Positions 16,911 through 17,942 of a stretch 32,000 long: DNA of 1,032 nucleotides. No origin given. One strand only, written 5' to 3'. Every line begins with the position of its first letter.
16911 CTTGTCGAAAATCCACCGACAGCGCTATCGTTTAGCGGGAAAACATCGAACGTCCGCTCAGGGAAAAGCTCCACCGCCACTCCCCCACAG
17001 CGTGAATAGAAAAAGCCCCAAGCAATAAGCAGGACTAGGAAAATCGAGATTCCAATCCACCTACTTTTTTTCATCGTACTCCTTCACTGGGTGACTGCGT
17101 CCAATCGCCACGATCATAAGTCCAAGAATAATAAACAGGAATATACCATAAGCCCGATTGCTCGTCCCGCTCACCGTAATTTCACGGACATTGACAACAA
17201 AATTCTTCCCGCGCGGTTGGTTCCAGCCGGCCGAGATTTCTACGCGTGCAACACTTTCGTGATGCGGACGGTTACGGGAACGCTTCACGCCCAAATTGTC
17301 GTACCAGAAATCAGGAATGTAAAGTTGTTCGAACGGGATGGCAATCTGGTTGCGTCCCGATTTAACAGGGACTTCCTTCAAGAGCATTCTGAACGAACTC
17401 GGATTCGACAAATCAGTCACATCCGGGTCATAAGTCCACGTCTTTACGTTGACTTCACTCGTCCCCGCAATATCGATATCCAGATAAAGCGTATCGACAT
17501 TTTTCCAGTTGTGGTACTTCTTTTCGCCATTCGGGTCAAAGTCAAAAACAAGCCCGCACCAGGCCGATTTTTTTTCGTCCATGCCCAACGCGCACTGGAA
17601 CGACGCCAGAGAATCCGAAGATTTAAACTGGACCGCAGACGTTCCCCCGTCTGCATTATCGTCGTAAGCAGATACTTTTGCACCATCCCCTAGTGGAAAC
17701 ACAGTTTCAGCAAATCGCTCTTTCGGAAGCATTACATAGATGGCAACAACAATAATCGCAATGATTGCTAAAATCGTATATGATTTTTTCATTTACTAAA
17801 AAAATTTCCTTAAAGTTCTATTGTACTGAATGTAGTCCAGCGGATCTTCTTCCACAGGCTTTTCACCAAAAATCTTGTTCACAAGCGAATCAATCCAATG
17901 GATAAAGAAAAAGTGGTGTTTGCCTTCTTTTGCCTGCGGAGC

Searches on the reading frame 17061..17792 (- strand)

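Call 96: search_protein_families(library=pfam, proteins=[window:17061-17792:-], max_evalue=0.001)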
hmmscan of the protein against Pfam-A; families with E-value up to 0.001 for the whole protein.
window:17061-17792:- (243 aa): 1 family
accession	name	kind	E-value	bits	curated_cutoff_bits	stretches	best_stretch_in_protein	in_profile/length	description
PF08547.18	CIA30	-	0.00041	20.9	24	1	39-158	11-119/157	Complex I intermediate-associated protein 30 (CIA30)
